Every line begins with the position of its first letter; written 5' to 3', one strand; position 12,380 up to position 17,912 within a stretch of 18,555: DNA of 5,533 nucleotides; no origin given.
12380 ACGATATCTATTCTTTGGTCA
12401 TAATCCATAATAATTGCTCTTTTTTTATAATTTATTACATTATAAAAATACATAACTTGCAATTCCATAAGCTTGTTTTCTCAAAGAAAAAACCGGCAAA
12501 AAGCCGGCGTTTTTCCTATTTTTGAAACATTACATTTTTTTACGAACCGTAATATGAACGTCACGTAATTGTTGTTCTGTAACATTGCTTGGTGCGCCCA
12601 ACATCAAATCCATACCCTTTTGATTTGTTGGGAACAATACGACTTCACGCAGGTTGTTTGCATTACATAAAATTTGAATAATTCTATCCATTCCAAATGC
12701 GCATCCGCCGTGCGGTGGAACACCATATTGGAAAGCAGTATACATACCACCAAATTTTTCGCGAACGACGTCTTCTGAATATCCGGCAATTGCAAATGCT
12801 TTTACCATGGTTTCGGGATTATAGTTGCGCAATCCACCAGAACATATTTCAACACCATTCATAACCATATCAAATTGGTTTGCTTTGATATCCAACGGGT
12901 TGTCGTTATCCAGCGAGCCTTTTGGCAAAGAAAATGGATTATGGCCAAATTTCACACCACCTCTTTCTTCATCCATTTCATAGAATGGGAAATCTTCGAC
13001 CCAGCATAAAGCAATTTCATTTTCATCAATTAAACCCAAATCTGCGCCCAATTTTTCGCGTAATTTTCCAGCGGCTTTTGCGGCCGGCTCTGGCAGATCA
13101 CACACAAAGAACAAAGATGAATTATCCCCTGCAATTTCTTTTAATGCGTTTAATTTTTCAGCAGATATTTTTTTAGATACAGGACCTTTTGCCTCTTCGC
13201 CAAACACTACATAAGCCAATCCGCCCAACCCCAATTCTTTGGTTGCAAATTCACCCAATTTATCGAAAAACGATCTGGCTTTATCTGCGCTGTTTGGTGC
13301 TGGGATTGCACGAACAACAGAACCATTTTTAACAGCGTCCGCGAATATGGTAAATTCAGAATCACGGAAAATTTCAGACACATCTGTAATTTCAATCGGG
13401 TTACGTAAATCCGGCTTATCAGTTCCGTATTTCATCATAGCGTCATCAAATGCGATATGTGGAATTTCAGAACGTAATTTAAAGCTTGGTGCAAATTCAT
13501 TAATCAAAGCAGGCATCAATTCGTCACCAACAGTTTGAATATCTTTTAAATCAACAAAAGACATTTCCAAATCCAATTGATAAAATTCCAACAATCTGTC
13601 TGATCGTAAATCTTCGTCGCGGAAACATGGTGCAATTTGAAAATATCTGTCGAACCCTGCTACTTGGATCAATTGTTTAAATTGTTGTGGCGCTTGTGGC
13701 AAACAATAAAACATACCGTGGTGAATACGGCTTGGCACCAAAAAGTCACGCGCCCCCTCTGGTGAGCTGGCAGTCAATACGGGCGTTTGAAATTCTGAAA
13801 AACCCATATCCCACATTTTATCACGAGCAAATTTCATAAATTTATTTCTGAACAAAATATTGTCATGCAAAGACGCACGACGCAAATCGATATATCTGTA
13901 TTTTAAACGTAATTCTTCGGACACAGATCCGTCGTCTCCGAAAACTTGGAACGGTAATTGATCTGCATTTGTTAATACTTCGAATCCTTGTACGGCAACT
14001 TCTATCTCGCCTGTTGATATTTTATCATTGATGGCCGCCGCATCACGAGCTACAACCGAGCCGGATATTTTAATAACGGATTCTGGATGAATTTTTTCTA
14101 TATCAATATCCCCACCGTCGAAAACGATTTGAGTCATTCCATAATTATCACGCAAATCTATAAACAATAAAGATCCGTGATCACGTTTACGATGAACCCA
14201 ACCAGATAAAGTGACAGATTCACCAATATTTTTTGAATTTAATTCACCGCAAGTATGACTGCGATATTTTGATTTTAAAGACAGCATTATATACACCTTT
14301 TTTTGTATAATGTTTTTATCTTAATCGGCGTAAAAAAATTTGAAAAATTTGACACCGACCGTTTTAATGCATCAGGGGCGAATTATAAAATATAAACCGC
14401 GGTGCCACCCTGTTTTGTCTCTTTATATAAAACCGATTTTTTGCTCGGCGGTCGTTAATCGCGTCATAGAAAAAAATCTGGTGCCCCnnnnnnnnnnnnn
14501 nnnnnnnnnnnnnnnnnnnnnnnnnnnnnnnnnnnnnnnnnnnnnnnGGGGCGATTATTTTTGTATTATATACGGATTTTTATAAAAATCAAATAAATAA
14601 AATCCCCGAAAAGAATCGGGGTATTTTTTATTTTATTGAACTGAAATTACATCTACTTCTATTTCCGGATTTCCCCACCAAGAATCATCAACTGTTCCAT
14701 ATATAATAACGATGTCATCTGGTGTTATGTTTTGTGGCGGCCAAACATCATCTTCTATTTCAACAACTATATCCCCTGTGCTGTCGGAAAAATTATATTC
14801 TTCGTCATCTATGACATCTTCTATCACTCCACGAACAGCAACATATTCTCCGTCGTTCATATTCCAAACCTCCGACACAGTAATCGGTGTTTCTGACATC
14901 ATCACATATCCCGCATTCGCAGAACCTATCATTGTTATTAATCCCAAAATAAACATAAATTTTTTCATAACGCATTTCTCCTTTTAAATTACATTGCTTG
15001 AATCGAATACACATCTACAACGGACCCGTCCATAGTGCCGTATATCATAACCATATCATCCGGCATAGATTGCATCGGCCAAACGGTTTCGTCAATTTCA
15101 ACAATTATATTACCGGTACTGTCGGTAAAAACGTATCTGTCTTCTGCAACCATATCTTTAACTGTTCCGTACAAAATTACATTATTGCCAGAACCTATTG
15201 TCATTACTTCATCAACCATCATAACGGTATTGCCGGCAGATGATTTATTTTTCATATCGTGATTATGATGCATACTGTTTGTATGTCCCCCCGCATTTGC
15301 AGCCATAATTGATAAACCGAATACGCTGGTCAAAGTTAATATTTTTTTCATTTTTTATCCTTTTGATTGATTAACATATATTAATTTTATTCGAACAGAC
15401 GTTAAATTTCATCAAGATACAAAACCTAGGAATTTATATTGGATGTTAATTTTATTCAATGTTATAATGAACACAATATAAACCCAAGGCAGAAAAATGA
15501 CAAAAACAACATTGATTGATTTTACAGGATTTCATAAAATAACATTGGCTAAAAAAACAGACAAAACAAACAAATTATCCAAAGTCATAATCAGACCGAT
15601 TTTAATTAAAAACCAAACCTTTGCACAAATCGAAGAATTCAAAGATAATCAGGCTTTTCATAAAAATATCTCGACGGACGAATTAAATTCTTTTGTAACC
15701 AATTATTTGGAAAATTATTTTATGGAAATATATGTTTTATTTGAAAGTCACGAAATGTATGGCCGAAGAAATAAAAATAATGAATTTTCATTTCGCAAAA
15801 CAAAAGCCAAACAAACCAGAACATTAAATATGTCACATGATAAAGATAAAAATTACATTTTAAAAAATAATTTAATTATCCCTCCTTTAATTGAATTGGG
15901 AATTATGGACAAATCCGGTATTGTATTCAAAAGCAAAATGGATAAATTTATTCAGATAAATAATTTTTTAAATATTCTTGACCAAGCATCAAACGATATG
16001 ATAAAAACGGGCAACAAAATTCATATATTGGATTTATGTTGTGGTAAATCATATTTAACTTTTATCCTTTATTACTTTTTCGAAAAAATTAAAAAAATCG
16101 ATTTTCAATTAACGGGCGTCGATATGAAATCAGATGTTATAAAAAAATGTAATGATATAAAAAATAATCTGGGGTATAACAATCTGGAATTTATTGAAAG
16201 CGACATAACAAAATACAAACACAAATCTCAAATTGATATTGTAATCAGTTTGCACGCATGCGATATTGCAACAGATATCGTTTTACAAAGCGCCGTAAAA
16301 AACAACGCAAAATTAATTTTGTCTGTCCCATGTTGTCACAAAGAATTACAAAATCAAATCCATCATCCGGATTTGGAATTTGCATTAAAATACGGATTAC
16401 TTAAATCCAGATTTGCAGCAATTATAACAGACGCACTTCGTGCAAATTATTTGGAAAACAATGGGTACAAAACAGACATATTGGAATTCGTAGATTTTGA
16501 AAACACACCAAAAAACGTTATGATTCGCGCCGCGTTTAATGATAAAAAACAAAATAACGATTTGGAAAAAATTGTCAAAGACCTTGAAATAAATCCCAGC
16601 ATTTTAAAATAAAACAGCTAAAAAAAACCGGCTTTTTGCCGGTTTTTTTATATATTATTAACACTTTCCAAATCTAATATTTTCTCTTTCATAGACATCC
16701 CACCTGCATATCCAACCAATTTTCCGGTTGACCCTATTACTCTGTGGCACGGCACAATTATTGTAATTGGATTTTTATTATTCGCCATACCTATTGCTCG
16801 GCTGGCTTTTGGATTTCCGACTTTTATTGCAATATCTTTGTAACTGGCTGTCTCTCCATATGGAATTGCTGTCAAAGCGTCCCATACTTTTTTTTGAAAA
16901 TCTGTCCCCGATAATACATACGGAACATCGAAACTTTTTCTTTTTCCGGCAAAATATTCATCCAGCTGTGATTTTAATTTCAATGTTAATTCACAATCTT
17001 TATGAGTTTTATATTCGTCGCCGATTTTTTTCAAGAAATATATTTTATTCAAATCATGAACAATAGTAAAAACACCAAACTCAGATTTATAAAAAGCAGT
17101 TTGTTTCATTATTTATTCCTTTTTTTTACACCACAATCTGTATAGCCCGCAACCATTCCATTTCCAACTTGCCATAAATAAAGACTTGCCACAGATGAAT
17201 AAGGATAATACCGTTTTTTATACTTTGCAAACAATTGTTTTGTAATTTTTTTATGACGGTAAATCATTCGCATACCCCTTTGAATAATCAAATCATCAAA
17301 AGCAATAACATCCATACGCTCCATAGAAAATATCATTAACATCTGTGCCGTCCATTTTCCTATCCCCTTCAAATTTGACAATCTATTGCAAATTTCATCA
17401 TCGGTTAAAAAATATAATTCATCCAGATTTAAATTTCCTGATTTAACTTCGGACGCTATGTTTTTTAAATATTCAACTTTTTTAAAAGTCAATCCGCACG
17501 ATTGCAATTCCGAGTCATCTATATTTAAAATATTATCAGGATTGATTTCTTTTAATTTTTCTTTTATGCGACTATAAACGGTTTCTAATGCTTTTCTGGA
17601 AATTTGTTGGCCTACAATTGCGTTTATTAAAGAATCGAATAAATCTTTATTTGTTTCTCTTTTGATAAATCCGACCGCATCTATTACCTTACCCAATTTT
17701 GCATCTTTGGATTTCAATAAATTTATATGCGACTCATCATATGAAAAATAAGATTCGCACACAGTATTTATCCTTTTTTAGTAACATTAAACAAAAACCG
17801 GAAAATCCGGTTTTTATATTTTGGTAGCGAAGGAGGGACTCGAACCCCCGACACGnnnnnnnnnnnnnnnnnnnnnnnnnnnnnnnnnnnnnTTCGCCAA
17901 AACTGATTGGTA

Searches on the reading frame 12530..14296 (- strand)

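Call 55: search_protein_families(library=pfam, proteins=[window:12530-14296:-], max_evalue=0.001)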
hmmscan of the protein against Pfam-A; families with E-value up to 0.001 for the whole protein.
window:12530-14296:- (588 aa): 3 families
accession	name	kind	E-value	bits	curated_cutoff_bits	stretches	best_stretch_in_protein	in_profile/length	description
PF00152.25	tRNA-synt_2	-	1.3e-99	333.6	25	1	126-559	1-308/308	tRNA synthetases class II (D, K and N)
PF01336.31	tRNA_anti-codon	-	8e-15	55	27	1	28-108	1-75/75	OB-fold nucleic acid binding domain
PF02938.19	GAD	-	5.1e-09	36.7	23.4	1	318-408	1-94/95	GAD domain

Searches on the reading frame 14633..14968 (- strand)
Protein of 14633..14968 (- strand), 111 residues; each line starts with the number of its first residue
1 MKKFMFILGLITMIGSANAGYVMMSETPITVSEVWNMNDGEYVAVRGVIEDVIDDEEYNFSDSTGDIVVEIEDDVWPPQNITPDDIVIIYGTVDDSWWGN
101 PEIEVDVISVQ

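Call 55: search_protein_families(library=pfam, proteins=[window:14633-14968:-], max_evalue=0.001)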
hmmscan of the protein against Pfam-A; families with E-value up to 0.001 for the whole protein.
window:14633-14968:- (111 aa): 1 family
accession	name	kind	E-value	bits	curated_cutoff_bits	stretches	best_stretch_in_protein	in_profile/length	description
PF04076.19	BOF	-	3.3e-20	72.5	25.8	1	16-108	10-101/103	Bacterial OB fold (BOF) protein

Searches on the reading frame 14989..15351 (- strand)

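Call 55: search_protein_families(library=pfam, proteins=[window:14989-15351:-], max_evalue=0.001)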
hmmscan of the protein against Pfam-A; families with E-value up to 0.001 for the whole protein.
window:14989-15351:- (120 aa): 1 family
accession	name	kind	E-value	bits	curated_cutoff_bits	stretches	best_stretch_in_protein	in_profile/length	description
PF04076.19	BOF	-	5.9e-13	49.2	25.8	1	39-111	18-91/103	Bacterial OB fold (BOF) protein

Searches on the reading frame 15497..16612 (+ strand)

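Call 55: search_protein_families(library=pfam, proteins=[window:15497-16612:+], max_evalue=0.001)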
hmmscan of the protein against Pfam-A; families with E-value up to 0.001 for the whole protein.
window:15497-16612:+ (371 aa): 5 families
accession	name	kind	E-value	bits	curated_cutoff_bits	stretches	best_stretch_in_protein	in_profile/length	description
PF13679.12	Methyltransf_32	-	3.6e-39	134.4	27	1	149-287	1-143/143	Methyltransferase domain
PF13847.12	Methyltransf_31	-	5.9e-15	55.6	27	1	174-287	4-121/145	Methyltransferase domain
PF13649.12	Methyltransf_25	-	6.2e-07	30.5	27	1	177-268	1-87/97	Methyltransferase domain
PF05206.20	TRM13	-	1.3e-06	28.6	26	1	172-309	17-167/257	Methyltransferase TRM13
PF01209.24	Ubie_methyltran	-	0.00075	19.4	20.1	0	169-242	43-112/233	ubiE/COQ5 methyltransferase family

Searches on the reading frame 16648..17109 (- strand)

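Call 55: search_protein_families(library=pfam, proteins=[window:16648-17109:-], max_evalue=0.001)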
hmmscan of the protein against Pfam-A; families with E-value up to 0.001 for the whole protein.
window:16648-17109:- (153 aa): 2 families
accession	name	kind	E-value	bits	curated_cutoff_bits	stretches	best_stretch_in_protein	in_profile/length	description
PF01035.26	DNA_binding_1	-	2.1e-34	117.6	27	1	70-150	1-81/81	6-O-methylguanine DNA methyltransferase, DNA binding domain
PF02870.21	Methyltransf_1N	-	2.2e-07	31.7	21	1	5-63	4-68/71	6-O-methylguanine DNA methyltransferase, ribonuclease-like domain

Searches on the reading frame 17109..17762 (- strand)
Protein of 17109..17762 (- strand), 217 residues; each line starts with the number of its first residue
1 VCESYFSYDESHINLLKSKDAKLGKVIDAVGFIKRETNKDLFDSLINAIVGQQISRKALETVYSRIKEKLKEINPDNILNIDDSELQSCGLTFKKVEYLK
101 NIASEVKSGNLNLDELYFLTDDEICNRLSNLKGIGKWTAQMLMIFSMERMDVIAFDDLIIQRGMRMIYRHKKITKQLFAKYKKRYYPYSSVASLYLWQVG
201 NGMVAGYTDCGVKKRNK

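Call 55: search_protein_families(library=pfam, proteins=[window:17109-17762:-], max_evalue=0.001)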
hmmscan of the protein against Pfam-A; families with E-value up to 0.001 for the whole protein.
window:17109-17762:- (217 aa): 1 family
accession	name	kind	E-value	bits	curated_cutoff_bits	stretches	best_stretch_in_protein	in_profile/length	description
PF00730.31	HhH-GPD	-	1e-15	58.4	26.2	1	46-178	1-98/108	HhH-GPD superfamily base excision DNA repair protein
